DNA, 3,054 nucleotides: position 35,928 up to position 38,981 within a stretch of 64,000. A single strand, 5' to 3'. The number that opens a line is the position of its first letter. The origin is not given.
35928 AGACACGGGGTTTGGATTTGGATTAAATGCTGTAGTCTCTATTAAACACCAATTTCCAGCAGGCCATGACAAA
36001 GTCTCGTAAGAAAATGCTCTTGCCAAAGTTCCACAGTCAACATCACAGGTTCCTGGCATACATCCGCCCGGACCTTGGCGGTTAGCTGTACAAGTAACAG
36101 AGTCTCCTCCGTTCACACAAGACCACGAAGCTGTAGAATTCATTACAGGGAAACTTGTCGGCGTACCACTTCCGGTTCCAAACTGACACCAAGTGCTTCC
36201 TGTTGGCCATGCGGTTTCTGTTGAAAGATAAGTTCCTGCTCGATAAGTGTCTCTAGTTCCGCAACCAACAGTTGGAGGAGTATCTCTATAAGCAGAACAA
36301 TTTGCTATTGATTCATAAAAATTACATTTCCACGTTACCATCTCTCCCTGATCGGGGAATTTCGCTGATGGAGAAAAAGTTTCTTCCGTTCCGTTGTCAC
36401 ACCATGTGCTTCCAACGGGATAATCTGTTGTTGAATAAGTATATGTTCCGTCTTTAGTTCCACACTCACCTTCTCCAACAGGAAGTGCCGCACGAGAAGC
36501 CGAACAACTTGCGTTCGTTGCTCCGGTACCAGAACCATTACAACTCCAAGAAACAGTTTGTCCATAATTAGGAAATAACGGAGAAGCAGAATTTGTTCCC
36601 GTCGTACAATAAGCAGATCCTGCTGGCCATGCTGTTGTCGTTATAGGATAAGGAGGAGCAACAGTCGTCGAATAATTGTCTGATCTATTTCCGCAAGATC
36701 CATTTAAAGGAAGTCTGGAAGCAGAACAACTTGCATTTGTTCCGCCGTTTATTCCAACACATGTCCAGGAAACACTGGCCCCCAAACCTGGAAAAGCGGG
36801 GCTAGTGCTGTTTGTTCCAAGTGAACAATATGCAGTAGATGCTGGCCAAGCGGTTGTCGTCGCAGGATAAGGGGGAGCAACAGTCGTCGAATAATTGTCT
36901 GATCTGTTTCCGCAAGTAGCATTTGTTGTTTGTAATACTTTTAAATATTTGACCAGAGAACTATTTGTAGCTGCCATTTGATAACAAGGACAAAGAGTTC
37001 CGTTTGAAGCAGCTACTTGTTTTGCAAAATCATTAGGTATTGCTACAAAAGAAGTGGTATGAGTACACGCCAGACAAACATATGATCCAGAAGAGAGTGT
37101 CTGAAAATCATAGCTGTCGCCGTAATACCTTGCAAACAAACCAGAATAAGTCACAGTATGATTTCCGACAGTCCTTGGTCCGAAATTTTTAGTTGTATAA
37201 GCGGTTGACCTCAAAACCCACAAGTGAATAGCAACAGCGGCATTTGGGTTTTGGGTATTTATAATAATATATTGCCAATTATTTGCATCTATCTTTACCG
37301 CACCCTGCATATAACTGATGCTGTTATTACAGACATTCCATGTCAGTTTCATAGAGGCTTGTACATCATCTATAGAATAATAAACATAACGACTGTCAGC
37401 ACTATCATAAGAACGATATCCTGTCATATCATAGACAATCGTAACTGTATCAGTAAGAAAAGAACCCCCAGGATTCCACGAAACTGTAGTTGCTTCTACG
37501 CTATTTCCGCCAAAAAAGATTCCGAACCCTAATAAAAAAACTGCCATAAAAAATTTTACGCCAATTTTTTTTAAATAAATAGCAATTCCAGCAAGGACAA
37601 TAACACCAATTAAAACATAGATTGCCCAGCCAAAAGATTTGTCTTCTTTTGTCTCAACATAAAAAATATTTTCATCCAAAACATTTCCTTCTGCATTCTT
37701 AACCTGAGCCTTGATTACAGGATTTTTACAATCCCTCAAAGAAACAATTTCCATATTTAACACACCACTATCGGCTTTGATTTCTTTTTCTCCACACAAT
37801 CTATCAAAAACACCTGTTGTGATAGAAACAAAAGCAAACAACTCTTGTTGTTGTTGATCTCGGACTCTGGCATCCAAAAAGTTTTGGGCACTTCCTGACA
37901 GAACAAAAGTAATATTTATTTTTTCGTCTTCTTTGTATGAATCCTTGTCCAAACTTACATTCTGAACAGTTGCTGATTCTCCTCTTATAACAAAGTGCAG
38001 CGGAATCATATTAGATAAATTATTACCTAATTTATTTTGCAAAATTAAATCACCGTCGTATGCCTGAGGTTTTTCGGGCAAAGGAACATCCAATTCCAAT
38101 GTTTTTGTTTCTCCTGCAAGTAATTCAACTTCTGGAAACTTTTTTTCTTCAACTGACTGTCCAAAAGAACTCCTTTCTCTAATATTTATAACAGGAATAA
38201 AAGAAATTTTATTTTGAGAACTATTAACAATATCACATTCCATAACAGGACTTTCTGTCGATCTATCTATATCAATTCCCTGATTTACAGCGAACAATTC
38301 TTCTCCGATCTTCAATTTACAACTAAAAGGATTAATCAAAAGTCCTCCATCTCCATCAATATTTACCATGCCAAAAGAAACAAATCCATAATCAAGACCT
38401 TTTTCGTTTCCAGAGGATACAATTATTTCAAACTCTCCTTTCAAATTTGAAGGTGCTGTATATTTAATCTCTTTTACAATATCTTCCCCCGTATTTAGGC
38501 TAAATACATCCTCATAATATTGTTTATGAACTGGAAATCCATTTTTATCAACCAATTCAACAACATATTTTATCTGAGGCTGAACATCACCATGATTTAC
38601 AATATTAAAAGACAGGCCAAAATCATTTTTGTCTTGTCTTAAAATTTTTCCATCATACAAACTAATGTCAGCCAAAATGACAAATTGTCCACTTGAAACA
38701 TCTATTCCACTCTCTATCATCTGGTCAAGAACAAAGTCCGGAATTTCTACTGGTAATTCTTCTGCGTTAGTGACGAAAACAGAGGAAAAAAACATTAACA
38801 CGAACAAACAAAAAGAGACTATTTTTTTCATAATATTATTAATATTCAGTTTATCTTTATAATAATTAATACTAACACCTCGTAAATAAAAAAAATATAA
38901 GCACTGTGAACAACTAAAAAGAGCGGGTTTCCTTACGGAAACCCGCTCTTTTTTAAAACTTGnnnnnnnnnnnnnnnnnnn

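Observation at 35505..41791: Two giant paralogous surface proteins with a TM hairpin, a four-Cys repeat I do not recognise, and a shared C-terminal ................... module, in line with the type IV pilus operon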

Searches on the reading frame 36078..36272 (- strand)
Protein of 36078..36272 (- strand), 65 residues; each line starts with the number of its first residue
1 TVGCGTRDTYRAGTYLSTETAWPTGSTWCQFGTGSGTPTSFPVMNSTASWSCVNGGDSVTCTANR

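Call 16: search_solved_structures(query=A1, max_evalue=10)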
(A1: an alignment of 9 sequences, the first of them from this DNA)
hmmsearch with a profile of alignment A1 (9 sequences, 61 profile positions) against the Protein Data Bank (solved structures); distinct sequences matched with E-value up to 10: 0.

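Call 20: search_protein_representatives(alignment_id=A1)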
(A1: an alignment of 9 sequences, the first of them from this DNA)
Query: 9 sequences, 61 profile positions. Proteins with E-value up to 0.001 (for the whole library): 796; up to 1e-10: 286; up to 1e-30: 44. The best 150 are listed.
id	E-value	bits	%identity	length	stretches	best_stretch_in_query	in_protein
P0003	8.8e-181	602.3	-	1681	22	1-61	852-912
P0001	2.7e-121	411.8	-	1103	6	2-61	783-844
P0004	7.8e-117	397.5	-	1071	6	1-61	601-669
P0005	2.2e-91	316.0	-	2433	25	1-61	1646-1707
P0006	2.4e-79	277.5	-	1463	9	1-61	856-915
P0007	1.7e-72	255.5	-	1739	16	1-61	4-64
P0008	2.3e-68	242.3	-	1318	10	1-61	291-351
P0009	8.0e-62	221.3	-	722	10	2-61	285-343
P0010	4.2e-59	212.6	-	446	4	1-61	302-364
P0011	2.0e-58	210.5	-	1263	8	1-61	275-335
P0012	7.1e-54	195.9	-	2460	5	3-61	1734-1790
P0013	4.2e-53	193.4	-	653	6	1-61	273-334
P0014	1.3e-50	185.4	-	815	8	1-61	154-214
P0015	7.7e-50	182.9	-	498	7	1-61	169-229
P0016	8.3e-48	176.4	-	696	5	4-61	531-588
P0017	9.4e-48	176.3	-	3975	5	3-61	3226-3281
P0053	9.0e-28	112.3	-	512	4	1-61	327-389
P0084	9.6e-23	96.2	-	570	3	2-61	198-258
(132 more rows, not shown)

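Call 56: find_encoding_contigs(protein=P0010, flank=8000, max_places=2)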
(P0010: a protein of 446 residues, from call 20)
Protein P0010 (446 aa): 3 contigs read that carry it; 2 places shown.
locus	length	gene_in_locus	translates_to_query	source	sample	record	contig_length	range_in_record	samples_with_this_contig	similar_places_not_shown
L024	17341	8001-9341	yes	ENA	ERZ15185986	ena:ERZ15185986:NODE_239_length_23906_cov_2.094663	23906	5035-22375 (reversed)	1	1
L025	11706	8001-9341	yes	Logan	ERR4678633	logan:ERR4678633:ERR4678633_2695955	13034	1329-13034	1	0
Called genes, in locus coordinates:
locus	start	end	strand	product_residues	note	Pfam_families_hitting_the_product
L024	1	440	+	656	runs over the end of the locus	?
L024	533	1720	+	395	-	PF00155:Aminotran_1_2, PF00266:Aminotran_5 (weak), PF01041:DegT_DnrJ_EryC1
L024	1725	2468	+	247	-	PF08245:Mur_ligase_M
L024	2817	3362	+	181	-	PF02357:NusG, PF00467:KOW (weak)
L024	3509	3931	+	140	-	PF03946:Ribosomal_L11_N, PF00298:Ribosomal_L11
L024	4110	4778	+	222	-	PF00687:Ribosomal_L1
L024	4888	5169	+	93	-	-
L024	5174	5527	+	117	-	-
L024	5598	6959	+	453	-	-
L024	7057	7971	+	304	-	-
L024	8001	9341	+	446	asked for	-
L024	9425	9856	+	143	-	PF00075:RNase_H, PF13456:RVT_3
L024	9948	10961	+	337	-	PF25919:BSH_CusB (faint), PF25917:BSH_RND, PF25973:BSH_CzcB, PF25984:BSH_YknX (weak), PF25954:Beta-barrel_RND_2 (weak)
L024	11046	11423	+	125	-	PF05635:23S_rRNA_IVP, PF22296:bAvd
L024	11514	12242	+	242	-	PF02463:SMC_N (faint), PF00005:ABC_tran, PF13304:AAA_21 (faint)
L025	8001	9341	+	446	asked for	-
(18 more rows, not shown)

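Call 63: list_cluster_members(proteins=[P0003, P0005, P0006, P0007, P0011, P0013, P0053, P0017, P0014, P0084])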
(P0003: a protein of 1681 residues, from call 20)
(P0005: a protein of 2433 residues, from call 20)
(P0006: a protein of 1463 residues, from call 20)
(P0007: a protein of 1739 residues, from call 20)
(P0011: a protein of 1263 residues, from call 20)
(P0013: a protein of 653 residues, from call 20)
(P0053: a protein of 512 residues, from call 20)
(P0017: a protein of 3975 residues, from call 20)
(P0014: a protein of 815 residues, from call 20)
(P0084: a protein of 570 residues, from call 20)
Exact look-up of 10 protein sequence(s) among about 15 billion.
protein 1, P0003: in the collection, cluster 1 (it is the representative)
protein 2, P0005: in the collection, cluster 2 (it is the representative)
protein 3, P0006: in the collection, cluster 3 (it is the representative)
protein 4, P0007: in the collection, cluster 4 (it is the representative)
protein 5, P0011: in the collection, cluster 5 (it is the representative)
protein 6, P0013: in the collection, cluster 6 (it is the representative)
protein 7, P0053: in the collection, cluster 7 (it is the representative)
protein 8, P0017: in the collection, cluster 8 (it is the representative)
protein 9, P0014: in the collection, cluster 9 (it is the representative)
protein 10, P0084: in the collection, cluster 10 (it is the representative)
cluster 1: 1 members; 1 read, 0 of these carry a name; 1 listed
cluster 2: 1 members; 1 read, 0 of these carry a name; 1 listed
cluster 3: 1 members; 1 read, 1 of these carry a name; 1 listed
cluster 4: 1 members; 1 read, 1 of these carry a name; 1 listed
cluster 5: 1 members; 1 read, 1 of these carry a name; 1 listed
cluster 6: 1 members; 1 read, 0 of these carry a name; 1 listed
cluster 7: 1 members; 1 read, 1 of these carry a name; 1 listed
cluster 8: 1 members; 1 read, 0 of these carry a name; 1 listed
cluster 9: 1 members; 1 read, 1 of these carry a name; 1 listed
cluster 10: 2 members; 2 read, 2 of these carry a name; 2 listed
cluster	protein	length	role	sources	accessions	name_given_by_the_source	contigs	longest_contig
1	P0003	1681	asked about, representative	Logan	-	-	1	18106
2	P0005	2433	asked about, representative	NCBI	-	-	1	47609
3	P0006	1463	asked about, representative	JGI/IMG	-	hypothetical protein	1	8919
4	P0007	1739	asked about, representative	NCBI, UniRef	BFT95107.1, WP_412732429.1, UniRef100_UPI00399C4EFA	hypothetical protein MNSC_11150 [Minisyncoccus archaeophilus] | hypothetical protein n=1 Tax=Minisyncoccus archaeiphilus TaxID=3238481 RepID=UPI00399C4EFA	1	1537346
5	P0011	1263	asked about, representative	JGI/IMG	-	hypothetical protein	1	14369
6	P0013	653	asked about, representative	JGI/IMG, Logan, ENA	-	-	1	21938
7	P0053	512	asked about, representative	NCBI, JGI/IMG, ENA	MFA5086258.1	MAG: type II secretion system protein [Candidatus Paceibacterota bacterium]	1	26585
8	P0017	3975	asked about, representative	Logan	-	-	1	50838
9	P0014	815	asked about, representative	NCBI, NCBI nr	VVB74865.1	Uncharacterised protein [uncultured archaeon]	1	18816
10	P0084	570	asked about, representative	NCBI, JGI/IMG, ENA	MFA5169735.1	MAG: type II secretion system protein [Candidatus Paceibacterota bacterium]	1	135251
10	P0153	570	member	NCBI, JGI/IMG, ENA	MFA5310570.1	MAG: type II secretion system protein [Candidatus Paceibacterota bacterium] | prepilin-type N-terminal cleavage/methylation domain-containing protein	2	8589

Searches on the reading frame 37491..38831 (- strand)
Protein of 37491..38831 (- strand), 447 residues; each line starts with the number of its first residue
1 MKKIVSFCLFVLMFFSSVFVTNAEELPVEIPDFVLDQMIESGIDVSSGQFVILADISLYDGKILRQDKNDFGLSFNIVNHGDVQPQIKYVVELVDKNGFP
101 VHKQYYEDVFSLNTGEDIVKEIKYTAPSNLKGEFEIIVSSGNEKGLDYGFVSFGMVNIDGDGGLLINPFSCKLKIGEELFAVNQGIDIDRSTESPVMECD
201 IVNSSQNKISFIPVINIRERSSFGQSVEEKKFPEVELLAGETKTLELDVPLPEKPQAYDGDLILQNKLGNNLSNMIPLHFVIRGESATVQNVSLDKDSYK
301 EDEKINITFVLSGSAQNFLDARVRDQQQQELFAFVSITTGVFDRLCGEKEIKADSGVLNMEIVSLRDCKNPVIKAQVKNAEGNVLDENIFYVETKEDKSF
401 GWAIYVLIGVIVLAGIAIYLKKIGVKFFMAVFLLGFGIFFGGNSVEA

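Call 28: find_homologous_proteins(query=A2, max_evalue=0.001)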
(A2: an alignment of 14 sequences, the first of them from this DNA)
Query A2 (14 sequences) (447 aa, profile of the alignment): 2 proteins with E <= 0.001 among 8000 candidates.
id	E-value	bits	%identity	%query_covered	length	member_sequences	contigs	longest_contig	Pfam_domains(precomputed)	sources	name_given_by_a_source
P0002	7.8e-156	537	35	61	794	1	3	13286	-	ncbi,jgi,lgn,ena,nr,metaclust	ncbi:MAG: hypothetical protein UT50_C0015G0011 [Candidatus Moranbacteria bacterium GW2011_GWA2_39_41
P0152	8.4e-88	313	28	98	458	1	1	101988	-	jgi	jgi:hypothetical protein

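Call 30: find_encoding_contigs(protein=P0152, flank=10000, max_places=3)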
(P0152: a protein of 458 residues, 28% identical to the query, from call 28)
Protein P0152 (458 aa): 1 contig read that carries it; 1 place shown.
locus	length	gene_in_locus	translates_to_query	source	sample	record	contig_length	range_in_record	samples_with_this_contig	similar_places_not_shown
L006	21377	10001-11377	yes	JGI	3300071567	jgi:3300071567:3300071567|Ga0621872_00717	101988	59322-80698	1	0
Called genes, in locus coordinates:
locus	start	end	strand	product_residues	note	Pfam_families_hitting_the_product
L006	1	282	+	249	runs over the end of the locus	PF02535:Zip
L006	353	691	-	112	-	PF18291:HU-HIG, PF00216:Bac_DNA_binding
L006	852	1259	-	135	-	-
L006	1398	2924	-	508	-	PF12072:RNase_Y_N, PF00013:KH_1 (weak), PF01966:HD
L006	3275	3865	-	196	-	PF00574:CLP_protease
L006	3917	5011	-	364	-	PF05697:Trigger_N, PF05698:Trigger_C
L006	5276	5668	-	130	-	-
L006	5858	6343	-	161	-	PF03030:H_PPase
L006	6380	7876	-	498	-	PF03030:H_PPase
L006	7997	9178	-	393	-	PF08529:NusA_N, PF13184:KH_NusA_1st, PF26594:KH_NusA_2nd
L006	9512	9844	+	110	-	-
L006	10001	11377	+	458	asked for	-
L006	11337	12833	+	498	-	-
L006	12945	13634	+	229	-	-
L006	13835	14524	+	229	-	-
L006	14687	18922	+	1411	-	PF00041:fn3 (faint)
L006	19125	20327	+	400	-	PF00009:GTP_EFTU, PF03144:GTP_EFTU_D2, PF03143:GTP_EFTU_D3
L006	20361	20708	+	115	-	PF00338:Ribosomal_S10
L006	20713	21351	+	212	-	PF00297:Ribosomal_L3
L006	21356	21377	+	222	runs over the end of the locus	PF00573:Ribosomal_L4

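Call 48: predict_structure(alignment_id=A2)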
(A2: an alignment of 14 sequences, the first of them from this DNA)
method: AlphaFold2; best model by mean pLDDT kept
length: 447 residues; sequences in the alignment: 14
mean_pLDDT: 82.1   pTM: 0.70
mean pLDDT of the five models: 82.1, 82.0, 81.4, 80.9, 78.8
residues with pLDDT >= 90: 205; 70-90: 140; 50-70: 82; < 50: 20
segments of 3 or more residues with pLDDT < 50: 20-28, 440-447
pLDDT, mean of each block of 10 residues (from residue 1): 65 60 44 64 52 85 93 95 91 89 89 91 91 93 84 92 85 92 85 93 90 92 82 94 95 89 92 89 87 92 93 72 66 93 89 85 93 93 91 71 75 72 61 58 36
secondary structure, 60 per line:
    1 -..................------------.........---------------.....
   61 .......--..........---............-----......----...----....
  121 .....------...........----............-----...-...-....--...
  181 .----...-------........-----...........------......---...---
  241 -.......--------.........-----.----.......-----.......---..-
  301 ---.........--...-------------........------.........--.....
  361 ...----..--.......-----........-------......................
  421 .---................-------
elements in order: H2-19 H32-40 E56-67 E70-79 E83-94 E100-105 E110-112 E117-125 E132-142 E147-158 E164-166 E172-175 E178-181 E186-188 E196-203 E209-219 E226-231 E235-237 E242-248 E257-265 E276-282 E288-294 E304-312 E331-338 E345-353 E356-363 E372-378 E384-391 H399-421 H425-440

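Call 52: fold_search(model_id=the predicted structure, library=pdb)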
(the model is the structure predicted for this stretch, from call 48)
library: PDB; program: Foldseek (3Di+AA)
matches with E <= 10: 1918; with E <= 0.001: 382
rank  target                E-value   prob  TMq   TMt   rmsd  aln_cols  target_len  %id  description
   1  7u06_B                6.6e-09  1.00  0.18  0.12  28.5       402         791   11  Structure of the yeast TRAPPII-Rab11/Ypt32 complex in the closed/open state (composite structure) (released 2022-04-27)
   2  5fo7_A                8.5e-09  1.00  0.22  0.17  19.2       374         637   12  Crystal Structure of Human Complement C3b at 2.8 Angstrom resolution (released 2016-04-06)
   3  7u05_B                3.2e-08  1.00  0.18  0.11  25.3       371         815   12  Structure of the yeast TRAPPII-Rab11/Ypt32 complex in the closed/closed state (composite structure) (released 2022-04-27)
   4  2wii_A                5.2e-08  1.00  0.21  0.17  19.7       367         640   10  Complement C3b in complex with factor H domains 1-4 (released 2009-06-09)
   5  5e55_B                6.3e-08  1.00  0.17  0.23  22.8       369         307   12  Crystal structure of mouse CNTN6 FN1-FN3 domains (released 2016-08-31)
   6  7mrk_D                7.7e-08  1.00  0.16  0.22  25.1       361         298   14  Chicken CNTN4 APP complex (released 2022-01-05)
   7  4u48                  9.8e-08  1.00  0.26  0.10  16.2       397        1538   10  Crystal structure of Salmonella alpha-2-macroglobulin (released 2014-09-17)
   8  7qiv_A                1.0e-07  1.00  0.22  0.18  19.3       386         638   12  Structure of human C3b in complex with the EWE nanobody (released 2022-02-16)
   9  6ehg_A                1.0e-07  1.00  0.21  0.17  19.3       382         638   13  complement component C3b in complex with a nanobody (released 2018-02-14)
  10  8d6a_B                1.2e-07  1.00  0.18  0.19  31.6       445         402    8  Cryo-EM structure of human LIF signaling complex: model containing the interaction core region (released 2023-03-29)
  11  3nms_A                1.3e-07  1.00  0.21  0.16  19.8       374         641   11  Staphylococcal Complement Inhibitor (SCIN) in complex with Human Complement C3c (released 2010-08-04)
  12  6rur_A                1.4e-07  1.00  0.22  0.17  19.5       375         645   13  Structure of the SCIN stabilized C3bBb convertase bound to properdin (released 2019-08-21)
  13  8uin_A                1.4e-07  1.00  0.24  0.18  19.5       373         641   13  Structure of the C3bBb-albicin complex (released 2024-05-08)
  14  9u61_C                1.6e-07  1.00  0.21  0.17  21.1       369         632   11  CP/MBL pathways C3 convertase C4b2a and C3 complex (released 2026-01-14)
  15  7mrq                  1.8e-07  1.00  0.16  0.23  27.6       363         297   12  Chicken CNTN4 FN1-FN3 domains with T751A, V752A, Y781A, E786A mutations (released 2022-01-05)
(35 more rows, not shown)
